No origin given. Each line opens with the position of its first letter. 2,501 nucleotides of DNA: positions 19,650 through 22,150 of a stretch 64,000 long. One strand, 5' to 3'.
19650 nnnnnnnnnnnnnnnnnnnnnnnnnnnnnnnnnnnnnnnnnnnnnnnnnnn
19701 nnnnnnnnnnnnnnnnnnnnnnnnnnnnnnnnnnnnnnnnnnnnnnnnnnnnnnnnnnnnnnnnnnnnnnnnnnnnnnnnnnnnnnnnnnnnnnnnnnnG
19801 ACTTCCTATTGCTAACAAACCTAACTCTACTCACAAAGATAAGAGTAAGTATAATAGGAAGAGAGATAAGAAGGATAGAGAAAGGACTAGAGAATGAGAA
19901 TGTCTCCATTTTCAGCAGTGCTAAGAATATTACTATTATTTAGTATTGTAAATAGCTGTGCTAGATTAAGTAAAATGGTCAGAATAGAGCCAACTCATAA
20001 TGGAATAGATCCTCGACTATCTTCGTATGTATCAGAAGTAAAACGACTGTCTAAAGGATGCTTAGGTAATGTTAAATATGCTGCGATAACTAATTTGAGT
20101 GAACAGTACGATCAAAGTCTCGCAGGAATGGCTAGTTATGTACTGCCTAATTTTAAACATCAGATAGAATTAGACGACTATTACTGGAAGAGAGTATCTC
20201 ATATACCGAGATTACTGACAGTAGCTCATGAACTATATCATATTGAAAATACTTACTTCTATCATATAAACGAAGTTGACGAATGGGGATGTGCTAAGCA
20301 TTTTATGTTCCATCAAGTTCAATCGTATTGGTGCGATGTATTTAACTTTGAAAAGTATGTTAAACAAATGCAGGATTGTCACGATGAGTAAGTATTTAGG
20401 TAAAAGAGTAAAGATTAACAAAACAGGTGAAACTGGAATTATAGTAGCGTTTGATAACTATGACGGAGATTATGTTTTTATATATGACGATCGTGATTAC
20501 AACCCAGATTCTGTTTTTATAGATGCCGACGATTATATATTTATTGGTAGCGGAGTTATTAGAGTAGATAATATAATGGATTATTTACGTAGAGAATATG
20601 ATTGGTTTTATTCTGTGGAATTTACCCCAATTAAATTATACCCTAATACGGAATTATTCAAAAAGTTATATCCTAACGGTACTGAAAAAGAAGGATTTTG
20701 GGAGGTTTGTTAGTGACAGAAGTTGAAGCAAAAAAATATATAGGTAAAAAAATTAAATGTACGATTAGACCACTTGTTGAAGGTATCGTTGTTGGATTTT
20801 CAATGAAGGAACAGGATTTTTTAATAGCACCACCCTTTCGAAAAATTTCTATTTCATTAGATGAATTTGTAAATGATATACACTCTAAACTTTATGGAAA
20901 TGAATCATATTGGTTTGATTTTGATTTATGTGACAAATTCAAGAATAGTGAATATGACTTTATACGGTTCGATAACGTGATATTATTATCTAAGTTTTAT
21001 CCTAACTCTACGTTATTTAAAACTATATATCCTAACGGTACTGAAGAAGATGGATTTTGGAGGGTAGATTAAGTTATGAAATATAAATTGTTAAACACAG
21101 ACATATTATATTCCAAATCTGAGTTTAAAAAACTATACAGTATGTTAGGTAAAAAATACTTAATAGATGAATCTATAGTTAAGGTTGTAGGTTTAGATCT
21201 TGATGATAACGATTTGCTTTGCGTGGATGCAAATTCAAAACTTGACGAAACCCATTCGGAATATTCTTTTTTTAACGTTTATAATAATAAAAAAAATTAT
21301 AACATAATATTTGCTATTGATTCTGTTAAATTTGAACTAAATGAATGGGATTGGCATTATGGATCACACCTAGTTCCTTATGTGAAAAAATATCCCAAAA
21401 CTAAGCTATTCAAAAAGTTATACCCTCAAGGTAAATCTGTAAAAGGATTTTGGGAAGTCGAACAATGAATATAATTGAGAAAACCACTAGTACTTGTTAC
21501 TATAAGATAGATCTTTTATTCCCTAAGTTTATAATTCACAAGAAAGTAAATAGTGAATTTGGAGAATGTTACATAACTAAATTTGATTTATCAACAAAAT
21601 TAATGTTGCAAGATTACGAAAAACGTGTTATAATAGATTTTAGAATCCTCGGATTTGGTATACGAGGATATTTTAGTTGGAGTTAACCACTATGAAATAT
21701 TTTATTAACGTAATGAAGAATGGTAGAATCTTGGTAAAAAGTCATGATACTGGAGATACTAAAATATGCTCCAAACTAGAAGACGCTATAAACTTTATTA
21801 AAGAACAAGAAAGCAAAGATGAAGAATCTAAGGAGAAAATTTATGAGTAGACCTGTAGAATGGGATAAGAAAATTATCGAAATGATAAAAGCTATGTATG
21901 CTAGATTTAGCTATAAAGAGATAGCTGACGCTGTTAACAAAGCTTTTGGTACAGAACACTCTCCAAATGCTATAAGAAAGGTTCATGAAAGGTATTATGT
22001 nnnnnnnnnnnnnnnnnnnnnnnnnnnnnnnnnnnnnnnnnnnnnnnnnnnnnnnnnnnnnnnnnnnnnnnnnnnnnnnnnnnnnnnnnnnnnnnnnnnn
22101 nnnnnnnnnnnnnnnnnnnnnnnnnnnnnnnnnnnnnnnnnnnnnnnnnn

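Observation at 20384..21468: The conserved tail codons double as the ribosome-binding site of the next gene (a translational-coupling cassette)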

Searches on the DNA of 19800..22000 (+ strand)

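Call 3: search_dna_similar(query=window:19800-22000:+, collection=phages, mode=near, max_rows=30)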
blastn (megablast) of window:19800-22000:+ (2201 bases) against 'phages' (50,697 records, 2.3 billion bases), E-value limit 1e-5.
No match.

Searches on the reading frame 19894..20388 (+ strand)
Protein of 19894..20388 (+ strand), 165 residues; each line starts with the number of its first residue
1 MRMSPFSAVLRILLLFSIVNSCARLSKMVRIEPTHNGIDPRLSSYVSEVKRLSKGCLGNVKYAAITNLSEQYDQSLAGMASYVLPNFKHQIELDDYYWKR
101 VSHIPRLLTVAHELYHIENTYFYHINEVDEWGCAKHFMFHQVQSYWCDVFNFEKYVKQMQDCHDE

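Call 4: search_protein_families(library=pfam, proteins=[window:19894-20388:+], max_evalue=1)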
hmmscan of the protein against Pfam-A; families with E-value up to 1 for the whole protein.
window:19894-20388:+ (165 aa): 1 family
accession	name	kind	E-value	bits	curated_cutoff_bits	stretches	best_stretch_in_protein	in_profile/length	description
PF18894.6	PhageMetallopep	-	0.00023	21.7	23.7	1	33-122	21-98/134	Putative phage metallopeptidase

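Call 5: search_protein_families(library=phrogs, proteins=[window:19894-20388:+], max_evalue=0.01)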
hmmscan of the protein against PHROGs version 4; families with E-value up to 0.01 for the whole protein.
window:19894-20388:+ (165 aa): 1 family
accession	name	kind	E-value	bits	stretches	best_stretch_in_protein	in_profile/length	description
phrog_513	-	integration and excision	0.0047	17.4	1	54-120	71-137/208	transposase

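Call 31: find_homologous_proteins(query=window:19894-20388:+, max_evalue=0.001)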
Query window:19894-20388:+ (165 aa): 2 proteins with E <= 0.001 among 15 candidates.
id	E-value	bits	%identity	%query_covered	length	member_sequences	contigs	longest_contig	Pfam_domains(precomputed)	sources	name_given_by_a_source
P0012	1.9e-108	378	100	99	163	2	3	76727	-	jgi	jgi:hypothetical protein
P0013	5.0e-18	84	38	78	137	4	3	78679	-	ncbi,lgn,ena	-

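Call 32: find_encoding_contigs(protein=P0013, flank=10000, max_places=4)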
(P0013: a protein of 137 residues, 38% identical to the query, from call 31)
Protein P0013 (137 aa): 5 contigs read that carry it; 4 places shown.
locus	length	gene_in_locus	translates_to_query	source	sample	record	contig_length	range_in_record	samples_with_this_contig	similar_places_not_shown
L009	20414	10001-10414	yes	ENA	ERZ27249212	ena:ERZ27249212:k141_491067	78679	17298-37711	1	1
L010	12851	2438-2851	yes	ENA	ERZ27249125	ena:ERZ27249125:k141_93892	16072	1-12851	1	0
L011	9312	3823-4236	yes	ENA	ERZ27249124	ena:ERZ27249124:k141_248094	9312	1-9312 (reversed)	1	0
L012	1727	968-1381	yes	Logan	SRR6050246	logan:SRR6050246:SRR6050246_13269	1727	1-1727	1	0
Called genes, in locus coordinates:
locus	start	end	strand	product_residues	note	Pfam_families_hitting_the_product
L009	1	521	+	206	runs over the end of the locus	-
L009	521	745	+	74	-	PF07879:PHB_acc_N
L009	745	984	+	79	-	-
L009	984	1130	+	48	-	-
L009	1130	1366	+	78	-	-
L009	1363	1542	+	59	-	-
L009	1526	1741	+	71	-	-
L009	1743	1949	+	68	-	-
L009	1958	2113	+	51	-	-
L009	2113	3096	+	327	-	PF12705:PDDEXK_1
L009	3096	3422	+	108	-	-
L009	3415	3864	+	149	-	-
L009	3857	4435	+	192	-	PF04404:ERF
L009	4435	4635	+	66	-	-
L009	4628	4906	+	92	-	-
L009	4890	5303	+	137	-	-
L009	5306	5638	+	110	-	-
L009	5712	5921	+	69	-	-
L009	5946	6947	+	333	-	PF13481:AAA_25 (weak), PF03796:DnaB_C (faint), PF06745:ATPase (weak)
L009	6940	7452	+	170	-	PF07463:NUMOD4, PF13392:HNH_3 (weak)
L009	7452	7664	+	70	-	-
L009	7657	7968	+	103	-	-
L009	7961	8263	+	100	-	-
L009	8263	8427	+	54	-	-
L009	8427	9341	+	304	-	-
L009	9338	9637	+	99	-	-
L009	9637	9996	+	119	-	-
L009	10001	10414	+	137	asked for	-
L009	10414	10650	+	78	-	-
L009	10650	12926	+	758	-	PF01612:DNA_pol_A_exo1, PF00476:DNA_pol_A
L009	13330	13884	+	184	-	-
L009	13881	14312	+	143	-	PF00692:dUTPase, PF22769:DCD (weak)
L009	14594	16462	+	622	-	PF02867:Ribonuc_red_lgC (faint), PF21995:RNR-II_ins_dom (faint)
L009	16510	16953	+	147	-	-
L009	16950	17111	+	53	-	-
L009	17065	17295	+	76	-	-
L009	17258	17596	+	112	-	-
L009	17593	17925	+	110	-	-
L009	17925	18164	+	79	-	-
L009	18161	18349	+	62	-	-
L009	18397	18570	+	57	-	-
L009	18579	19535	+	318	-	PF13482:RNase_H_2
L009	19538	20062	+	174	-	PF00574:CLP_protease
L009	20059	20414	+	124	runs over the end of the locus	-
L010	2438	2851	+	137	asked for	-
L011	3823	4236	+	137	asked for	-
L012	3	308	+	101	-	?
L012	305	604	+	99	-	-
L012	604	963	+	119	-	-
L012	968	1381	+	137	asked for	-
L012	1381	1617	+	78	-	-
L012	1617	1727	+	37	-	?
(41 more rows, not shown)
